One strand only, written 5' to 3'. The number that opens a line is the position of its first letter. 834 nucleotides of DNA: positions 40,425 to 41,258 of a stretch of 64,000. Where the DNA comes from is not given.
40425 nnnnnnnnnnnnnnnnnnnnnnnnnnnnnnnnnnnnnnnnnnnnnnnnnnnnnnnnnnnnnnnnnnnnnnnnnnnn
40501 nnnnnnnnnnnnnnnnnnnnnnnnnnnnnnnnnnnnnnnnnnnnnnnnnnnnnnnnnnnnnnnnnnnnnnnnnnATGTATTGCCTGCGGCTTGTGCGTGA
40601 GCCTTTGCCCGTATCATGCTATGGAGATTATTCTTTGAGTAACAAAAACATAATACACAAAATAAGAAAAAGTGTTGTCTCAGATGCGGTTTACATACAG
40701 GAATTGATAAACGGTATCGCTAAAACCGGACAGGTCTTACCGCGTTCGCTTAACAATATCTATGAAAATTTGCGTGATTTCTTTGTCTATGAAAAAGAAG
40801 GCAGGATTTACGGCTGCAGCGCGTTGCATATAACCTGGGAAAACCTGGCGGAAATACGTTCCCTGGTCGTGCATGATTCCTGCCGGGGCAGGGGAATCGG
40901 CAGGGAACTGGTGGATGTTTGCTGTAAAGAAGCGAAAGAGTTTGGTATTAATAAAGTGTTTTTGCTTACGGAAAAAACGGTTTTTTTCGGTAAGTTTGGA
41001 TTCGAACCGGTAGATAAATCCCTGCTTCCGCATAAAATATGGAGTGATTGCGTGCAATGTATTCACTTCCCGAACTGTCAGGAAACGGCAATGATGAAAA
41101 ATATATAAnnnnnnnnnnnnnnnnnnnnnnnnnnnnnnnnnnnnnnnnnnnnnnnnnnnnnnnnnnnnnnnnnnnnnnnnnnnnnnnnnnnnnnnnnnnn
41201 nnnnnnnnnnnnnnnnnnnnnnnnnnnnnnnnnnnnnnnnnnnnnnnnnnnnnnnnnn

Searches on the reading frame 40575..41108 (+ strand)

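Call 24: search_protein_families(library=pfam, proteins=[window:40575-41108:+], max_evalue=0.0001)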
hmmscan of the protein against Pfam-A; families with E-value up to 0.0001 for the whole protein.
window:40575-41108:+ (177 aa): 3 families
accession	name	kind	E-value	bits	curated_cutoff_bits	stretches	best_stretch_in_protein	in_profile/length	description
PF00583.31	Acetyltransf_1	-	1e-14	55.2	20.7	1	67-135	33-103/116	Acetyltransferase (GNAT) family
PF13508.13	Acetyltransf_7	-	2.9e-14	53.6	27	1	68-145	4-84/84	Acetyltransferase (GNAT) domain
PF13673.13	Acetyltransf_10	-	8.1e-09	36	23.6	1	67-148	31-112/128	Acetyltransferase (GNAT) domain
